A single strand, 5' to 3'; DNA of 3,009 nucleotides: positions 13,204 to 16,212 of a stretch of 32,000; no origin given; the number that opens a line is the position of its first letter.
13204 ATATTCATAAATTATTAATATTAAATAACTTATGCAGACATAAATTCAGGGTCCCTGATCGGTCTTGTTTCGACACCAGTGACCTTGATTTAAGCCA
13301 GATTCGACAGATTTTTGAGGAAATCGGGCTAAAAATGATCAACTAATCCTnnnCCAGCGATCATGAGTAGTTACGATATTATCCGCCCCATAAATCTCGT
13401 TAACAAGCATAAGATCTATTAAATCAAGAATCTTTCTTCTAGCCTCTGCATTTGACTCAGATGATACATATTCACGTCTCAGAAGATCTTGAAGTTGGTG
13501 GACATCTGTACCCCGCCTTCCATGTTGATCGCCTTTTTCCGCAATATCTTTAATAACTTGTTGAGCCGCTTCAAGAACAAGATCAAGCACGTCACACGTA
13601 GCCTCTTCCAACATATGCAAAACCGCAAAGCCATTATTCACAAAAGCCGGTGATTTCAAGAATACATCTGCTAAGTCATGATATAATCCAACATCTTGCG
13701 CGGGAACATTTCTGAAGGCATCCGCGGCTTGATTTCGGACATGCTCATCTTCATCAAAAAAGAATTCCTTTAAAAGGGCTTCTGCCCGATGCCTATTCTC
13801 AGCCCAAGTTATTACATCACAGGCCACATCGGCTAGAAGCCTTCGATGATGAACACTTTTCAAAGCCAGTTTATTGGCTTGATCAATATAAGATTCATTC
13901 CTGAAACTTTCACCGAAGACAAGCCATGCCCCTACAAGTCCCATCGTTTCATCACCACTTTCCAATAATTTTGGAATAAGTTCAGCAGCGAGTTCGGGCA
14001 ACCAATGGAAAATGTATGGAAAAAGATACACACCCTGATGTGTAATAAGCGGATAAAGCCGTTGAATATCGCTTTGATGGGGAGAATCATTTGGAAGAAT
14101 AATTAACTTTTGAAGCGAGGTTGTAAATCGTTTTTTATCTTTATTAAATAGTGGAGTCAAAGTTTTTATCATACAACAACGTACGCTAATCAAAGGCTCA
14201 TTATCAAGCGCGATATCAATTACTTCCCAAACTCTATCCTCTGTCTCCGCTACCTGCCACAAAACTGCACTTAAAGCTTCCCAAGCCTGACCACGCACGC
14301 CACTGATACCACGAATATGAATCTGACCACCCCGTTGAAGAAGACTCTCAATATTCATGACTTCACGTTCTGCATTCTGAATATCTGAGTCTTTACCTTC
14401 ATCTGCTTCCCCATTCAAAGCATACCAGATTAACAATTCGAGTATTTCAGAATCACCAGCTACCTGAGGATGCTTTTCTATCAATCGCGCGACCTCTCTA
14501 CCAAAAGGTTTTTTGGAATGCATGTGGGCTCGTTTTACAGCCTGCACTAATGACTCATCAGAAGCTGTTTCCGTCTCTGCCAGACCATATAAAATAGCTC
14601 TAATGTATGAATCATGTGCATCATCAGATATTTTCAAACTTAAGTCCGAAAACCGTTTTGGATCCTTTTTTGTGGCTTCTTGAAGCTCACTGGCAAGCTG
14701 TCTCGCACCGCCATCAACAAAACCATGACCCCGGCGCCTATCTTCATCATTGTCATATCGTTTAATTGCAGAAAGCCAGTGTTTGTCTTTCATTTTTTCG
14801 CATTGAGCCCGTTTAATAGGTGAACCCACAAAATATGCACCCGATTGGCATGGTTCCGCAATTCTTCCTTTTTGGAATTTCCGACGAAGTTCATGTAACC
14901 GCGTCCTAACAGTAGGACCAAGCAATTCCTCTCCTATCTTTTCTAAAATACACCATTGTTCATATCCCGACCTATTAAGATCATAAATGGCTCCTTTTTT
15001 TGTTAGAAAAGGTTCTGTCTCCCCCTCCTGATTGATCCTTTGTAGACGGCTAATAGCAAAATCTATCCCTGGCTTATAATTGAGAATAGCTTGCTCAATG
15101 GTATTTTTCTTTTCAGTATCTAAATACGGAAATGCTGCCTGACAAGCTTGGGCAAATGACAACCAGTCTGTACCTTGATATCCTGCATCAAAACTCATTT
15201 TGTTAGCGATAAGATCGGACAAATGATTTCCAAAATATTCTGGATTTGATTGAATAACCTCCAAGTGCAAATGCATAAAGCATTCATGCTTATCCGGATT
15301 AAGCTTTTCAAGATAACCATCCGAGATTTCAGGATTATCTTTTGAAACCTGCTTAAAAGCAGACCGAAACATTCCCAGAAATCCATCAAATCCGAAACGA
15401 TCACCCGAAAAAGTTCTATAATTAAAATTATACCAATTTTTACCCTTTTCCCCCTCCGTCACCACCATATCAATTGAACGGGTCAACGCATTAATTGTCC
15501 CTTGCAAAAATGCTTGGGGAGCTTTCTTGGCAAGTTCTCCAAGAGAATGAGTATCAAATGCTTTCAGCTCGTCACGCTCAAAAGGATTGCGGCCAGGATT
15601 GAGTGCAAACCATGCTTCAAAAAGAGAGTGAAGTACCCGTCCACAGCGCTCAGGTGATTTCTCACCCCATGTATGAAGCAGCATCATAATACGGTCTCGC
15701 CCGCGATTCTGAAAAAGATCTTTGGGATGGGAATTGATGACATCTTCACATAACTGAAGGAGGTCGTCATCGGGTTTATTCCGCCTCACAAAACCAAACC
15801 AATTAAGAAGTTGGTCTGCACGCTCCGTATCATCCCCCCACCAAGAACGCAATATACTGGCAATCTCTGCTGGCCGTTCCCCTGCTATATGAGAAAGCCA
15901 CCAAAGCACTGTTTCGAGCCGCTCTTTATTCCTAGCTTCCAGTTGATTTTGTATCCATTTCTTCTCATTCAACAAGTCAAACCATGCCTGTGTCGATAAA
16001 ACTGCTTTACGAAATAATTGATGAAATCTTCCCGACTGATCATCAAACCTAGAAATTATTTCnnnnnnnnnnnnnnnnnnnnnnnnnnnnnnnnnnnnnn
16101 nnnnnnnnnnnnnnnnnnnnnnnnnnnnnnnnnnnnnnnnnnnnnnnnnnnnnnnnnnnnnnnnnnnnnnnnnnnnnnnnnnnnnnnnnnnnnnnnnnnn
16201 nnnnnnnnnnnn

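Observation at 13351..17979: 1542-aa STAND-like protein with a nuclease-like N-terminus and about 1100 aa of uncharacterised helical repeats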

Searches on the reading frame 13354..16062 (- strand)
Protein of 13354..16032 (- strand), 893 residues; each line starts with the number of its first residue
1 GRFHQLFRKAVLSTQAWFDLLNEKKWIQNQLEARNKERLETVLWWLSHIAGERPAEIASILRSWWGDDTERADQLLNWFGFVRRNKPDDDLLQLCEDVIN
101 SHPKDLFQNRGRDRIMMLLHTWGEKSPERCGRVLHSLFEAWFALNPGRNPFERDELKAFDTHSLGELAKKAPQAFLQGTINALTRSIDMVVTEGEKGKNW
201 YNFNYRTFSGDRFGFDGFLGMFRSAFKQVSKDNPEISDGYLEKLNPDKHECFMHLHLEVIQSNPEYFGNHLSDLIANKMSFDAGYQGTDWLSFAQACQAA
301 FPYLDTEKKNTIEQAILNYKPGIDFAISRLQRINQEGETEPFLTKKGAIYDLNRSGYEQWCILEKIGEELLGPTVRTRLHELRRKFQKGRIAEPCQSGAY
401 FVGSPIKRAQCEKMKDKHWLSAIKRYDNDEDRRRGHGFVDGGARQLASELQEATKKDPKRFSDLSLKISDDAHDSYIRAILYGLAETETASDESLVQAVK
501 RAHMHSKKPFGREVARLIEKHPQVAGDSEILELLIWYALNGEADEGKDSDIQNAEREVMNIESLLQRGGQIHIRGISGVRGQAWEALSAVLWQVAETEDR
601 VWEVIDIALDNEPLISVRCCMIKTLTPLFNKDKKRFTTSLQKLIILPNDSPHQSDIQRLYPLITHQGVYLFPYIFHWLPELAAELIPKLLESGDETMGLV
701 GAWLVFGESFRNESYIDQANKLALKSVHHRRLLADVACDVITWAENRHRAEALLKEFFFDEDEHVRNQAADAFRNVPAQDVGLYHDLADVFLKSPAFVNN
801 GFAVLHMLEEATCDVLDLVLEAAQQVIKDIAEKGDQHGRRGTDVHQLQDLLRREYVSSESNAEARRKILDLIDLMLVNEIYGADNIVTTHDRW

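Call 38: search_protein_representatives(protein=window:13354-16032:-)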
Query: 893 residues. Proteins with E-value up to 0.001 (for the whole library): 1463; up to 1e-10: 942; up to 1e-30: 336. The best 150 are listed.
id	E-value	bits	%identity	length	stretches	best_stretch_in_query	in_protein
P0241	0.0e+00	1087.4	56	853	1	42-893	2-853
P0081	0.0e+00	1031.2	52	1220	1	2-892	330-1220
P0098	3.9e-243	826.1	43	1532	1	3-892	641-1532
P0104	8.7e-225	765.4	42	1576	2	3-650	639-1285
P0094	8.5e-223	758.8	40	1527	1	2-893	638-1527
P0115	2.2e-222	757.4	42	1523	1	2-892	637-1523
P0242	2.8e-209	714.0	47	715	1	177-893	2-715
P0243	6.1e-207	706.3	58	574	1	327-893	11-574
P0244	2.3e-201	687.9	38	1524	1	4-892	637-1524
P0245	8.3e-199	679.4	39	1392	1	3-893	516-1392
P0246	3.1e-193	661.0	38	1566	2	8-647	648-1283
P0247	4.8e-182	623.9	39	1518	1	3-892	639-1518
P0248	9.5e-178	609.7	37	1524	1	5-893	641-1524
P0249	2.9e-176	604.8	36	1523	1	6-892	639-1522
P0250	8.2e-173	593.4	36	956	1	4-892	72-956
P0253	8.8e-165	566.8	35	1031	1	9-892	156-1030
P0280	7.1e-117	408.3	31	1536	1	2-892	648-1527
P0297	3.4e-92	326.6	28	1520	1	8-884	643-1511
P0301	3.4e-81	290.3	30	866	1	36-888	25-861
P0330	1.2e-61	225.5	27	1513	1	11-876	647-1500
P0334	1.2e-59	218.9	25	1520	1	9-884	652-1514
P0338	1.5e-54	202.1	30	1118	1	14-886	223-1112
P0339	2.0e-54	201.7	24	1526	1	12-878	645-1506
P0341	2.8e-54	201.2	27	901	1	12-890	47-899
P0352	1.4e-48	182.3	25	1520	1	12-892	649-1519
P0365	2.1e-45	171.8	30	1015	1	250-885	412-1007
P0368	5.7e-45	170.4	27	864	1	16-876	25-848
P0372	6.8e-44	166.8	27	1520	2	355-888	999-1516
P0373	1.1e-43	166.2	29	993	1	354-892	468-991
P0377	3.1e-43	164.6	26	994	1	13-888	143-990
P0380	5.0e-43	163.9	25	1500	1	13-892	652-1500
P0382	8.1e-43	163.3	29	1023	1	347-892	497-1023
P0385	2.0e-42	161.9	26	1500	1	14-877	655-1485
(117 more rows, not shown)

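Call 61: predict_structure(alignment_id=A3)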
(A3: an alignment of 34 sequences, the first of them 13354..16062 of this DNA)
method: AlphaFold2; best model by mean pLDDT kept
length: 903 residues; sequences in the alignment: 34
mean_pLDDT: 87.3   pTM: 0.58
mean pLDDT of the five models: 87.3, 87.0, 85.6, 85.2, 83.9
residues with pLDDT >= 90: 483; 70-90: 355; 50-70: 59; < 50: 6
segments of 3 or more residues with pLDDT < 50: 901-903
pLDDT, mean of each block of 10 residues (from residue 1): 74 80 87 91 86 89 90 90 87 76 91 75 72 76 91 88 75 87 93 93 85 79 84 95 94 93 95 94 90 90 96 93 93 89 87 84 91 95 94 90 69 80 92 82 57 89 94 94 93 93 94 89 94 94 95 87 88 73 75 94 92 94 92 92 93 88 86 92 93 94 92 94 92 94 92 85 95 92 87 92 88 89 90 87 66 80 84 87 81 65 39
secondary structure, 60 per line:
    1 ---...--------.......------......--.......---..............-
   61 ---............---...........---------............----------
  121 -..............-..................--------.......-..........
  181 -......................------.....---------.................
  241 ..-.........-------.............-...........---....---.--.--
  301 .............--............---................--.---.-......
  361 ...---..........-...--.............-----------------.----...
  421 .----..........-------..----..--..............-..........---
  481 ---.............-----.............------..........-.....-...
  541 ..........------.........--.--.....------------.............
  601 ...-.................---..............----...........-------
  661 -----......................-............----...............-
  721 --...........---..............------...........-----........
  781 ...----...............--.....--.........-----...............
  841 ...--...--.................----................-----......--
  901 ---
elements in order (helices of 4 or more, strands of 3 or more residues): H15-21 H28-33 H36-42 H46-59 H64-75 H79-89 H99-110 H122-135 H137-154 H163-169 H171-180 H182-203 H210-214 H224-242 H244-252 H260-272 H274-284 H288-291 H301-313 H316-327 H331-346 H355-363 H367-376 H383-395 H418-421 H426-435 H453-466 H468-477 H484-496 H502-514 H521-530 H532-536 H538-550 H557-565 H571-575 H588-603 H605-621 H625-638 H643-653 H666-673 H675-687 H689-700 H705-719 H723-733 H737-750 H757-767 H773-783 H788-802 H805-809 H812-820 H826-843 H851-867 H872-887 H893-898

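Call 63: fold_search(model_id=the predicted structure, library=pdb)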
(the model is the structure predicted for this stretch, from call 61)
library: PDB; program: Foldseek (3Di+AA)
matches with E <= 10: 1147; with E <= 0.001: 100
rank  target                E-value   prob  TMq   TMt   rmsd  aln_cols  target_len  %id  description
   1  7zbz_D                1.2e-06  1.00  0.19  0.17  26.0      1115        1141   11  CAND1 delhairpin-SCF-SKP2 CAND1 partly engaged SCF partly rocked (released 2023-04-19)
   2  6y5q_u                1.4e-06  1.00  0.22  0.22  17.9       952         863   10  human 17S U2 snRNP (released 2020-06-17)
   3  7z8v_D                1.9e-06  1.00  0.20  0.17  27.7      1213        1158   10  CAND1-SCF-SKP2 (SKP1deldel) CAND1 engaged SCF rocked (released 2023-04-19)
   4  7z8t_D                5.6e-06  1.00  0.20  0.16  27.8      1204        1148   12  CAND1-SCF-SKP2 CAND1 engaged SCF rocked (released 2023-04-19)
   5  8vvy_C                7.5e-06  1.00  0.19  0.16  25.6      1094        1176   14  Human Cullin-1 in complex with CAND2 (released 2025-01-29)
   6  7dco_1                1.4e-05  1.00  0.27  0.26  18.5       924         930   11  Cryo-EM structure of the activated spliceosome (Bact complex) at an atomic resolution of 2.5 angstrom (released 2021-03-17)
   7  7q3l_A                1.8e-05  1.00  0.20  0.20  18.5       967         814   11  Human 17S U2 snRNP 5' domain (released 2022-03-30)
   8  7kzt_U                3.0e-05  1.00  0.15  0.12  27.3      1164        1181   13  Structure of the human fanconi anaemia Core-UBE2T-ID-DNA complex in intermediate state (released 2021-03-10)
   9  5gm6_G                3.2e-05  1.00  0.28  0.28  19.3       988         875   11  Cryo-EM structure of the activated spliceosome (Bact complex) at 3.5 angstrom resolution (released 2016-09-21)
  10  7kzq_U                3.5e-05  1.00  0.18  0.15  28.4       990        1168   11  Structure of the human Fanconi anaemia Core-ID complex (released 2021-03-10)
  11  9k1y_C                4.5e-05  1.00  0.29  0.32  17.5       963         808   10  Structure of the SF3B core, harboring the R625H mutation in SF3B1, in complex with intron-U2 snRNA (released 2025-09-03)
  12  5zwm_1                5.7e-05  1.00  0.21  0.23  19.3       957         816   13  Cryo-EM structure of the yeast pre-B complex at an average resolution of 3.4~4.6 angstrom (tri-snRNP and U2 snRNP Part (released 2018-08-29)
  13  7onb_C                5.9e-05  1.00  0.23  0.25  18.2       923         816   12  Structure of the U2 5' module of the A3'-SSA complex (released 2021-08-04)
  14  9f44_A                6.2e-05  1.00  0.18  0.10  27.3      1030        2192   12  cryo-EM structure of LST2 TOS peptide bound to human mTOR complex 1 (released 2024-08-14)
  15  7zjs_C                6.4e-05  1.00  0.18  0.18  26.8      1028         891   11  Structural basis of centromeric cohesion protection by SGO1 (released 2023-04-26)
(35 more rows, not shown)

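Call 64: search_protein_families(library=padloc, proteins=[P0280, P0339], max_evalue=0.001)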
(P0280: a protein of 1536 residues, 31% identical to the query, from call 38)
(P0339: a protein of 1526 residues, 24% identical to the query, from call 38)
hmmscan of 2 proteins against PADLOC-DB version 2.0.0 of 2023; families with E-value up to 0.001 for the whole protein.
P0280 (1536 aa): 2 families
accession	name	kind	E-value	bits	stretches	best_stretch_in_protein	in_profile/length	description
PDLC04702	PDC-M54A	-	1.7e-14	50.3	1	276-566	317-614/1621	-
PDLC04700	PDC-M54A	-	1.4e-13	46.8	1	274-582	315-642/1657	-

P0339 (1526 aa): 1 family
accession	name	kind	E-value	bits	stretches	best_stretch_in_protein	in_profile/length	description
PDLC04140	mad8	-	0.00012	19.7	1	272-381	29-121/314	mads_8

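Call 71: search_protein_families(library=padloc, proteins=[P0338, P0377, P0253, P0250, P0341, P0368, P0301, P0365, P0373, P0382], max_evalue=0.001)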
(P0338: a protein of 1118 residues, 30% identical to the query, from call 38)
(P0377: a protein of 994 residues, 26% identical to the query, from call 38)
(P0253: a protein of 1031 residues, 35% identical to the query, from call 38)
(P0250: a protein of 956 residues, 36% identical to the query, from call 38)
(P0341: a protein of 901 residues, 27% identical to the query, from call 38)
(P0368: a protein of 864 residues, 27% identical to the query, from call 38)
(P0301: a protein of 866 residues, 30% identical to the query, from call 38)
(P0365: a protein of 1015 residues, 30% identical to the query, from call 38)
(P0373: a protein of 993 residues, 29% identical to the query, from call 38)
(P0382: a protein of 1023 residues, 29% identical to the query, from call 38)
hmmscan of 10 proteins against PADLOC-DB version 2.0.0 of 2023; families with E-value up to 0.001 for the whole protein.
P0338 (1118 aa): 0 families

P0377 (994 aa): 1 family
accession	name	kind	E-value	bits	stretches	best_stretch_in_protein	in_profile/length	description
PDLC04702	PDC-M54A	-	0.00062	15.3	0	691-746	1253-1308/1621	-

P0253 (1031 aa): 0 families

P0250 (956 aa): 0 families

P0341 (901 aa): 1 family
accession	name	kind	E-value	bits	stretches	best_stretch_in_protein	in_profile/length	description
PDLC04700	PDC-M54A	-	0.00033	15.7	1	333-409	1051-1126/1657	-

P0368 (864 aa): 1 family
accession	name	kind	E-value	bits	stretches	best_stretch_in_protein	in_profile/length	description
PDLC04702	PDC-M54A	-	6.1e-05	18.6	1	562-667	1253-1359/1621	-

P0301 (866 aa): 1 family
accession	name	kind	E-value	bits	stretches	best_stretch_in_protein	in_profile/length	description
PDLC03925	OloA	-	1.3e-07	29.3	1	428-702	119-327/596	-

P0365 (1015 aa): 0 families

P0373 (993 aa): 0 families

P0382 (1023 aa): 1 family
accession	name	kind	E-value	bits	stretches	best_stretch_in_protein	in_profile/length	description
PDLC04702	PDC-M54A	-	3.2e-05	19.6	1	716-845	1249-1384/1621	-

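Call 72: search_protein_families(library=pfam, proteins=[P0338, P0377, P0253, P0250, P0341, P0368, P0301, P0365, P0373, P0382], max_evalue=0.001)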
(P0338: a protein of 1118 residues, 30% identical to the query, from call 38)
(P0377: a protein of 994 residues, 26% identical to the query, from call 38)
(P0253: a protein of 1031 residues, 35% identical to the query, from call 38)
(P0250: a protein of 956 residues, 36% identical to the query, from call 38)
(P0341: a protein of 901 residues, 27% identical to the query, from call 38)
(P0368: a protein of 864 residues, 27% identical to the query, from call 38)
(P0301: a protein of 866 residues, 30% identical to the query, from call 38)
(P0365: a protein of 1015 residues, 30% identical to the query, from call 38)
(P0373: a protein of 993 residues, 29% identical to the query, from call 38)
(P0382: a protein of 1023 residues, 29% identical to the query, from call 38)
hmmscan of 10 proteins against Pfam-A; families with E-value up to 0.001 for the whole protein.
P0338 (1118 aa): 1 family
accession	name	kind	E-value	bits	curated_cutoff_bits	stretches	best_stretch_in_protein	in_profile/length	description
PF12717.13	Cnd1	-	0.00064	20.2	26.4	0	815-878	36-99/162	non-SMC mitotic condensation complex subunit 1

P0377 (994 aa): 2 families
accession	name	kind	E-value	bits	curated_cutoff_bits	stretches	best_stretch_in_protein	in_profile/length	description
PF02985.28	HEAT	-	6.6e-06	26.3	23.5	0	855-878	4-27/31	HEAT repeat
PF13513.12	HEAT_EZ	-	0.0004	21.3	27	0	830-876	2-53/55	HEAT-like repeat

P0253 (1031 aa): 0 families

P0250 (956 aa): 0 families

P0341 (901 aa): 4 families
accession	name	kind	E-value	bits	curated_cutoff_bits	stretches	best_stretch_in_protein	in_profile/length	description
PF13646.12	HEAT_2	-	7e-09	36.3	27.7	0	697-764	8-72/88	HEAT repeats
PF02985.28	HEAT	-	4.4e-07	30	23.5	0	761-786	4-28/31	HEAT repeat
PF13513.12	HEAT_EZ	-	0.0001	23.2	27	0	596-642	2-52/55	HEAT-like repeat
PF12717.13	Cnd1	-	0.0002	21.9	26.4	0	597-644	37-84/162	non-SMC mitotic condensation complex subunit 1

P0368 (864 aa): 3 families
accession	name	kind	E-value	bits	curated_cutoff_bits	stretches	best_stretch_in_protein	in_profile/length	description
PF02985.28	HEAT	-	7.1e-06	26.2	23.5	0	726-748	5-27/31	HEAT repeat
PF13513.12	HEAT_EZ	-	2.4e-05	25.2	27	0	563-608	3-52/55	HEAT-like repeat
PF13646.12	HEAT_2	-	3.6e-05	24.4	27.7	0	563-631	16-75/88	HEAT repeats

P0301 (866 aa): 1 family
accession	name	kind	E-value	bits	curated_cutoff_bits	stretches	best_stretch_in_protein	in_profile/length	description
PF13646.12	HEAT_2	-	1.3e-06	29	27.7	0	561-637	15-82/88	HEAT repeats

P0365 (1015 aa): 0 families

P0373 (993 aa): 4 families
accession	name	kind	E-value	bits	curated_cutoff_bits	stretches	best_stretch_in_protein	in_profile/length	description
PF23302.1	HTH_DNAJC9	-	0.00011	22.8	27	0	185-231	11-56/69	DNAJC9 HTH domain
PF02985.28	HEAT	-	0.00023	21.5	23.5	0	853-875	5-27/31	HEAT repeat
PF01602.26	Adaptin_N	-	0.00031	19.9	37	0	675-740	122-186/524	Adaptin N terminal region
PF12717.13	Cnd1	-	0.0004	20.9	26.4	0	684-743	38-97/162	non-SMC mitotic condensation complex subunit 1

P0382 (1023 aa): 3 families
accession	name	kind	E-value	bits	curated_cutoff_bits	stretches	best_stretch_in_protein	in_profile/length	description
PF02985.28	HEAT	-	1.2e-09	38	23.5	0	744-772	2-30/31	HEAT repeat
PF12717.13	Cnd1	-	0.00063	20.3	26.4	0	721-790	2-69/162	non-SMC mitotic condensation complex subunit 1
PF25151.1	TPR_Trm732_C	-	0.00092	19.6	27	0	739-774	94-129/159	Trm732, C-terminal TPR repeats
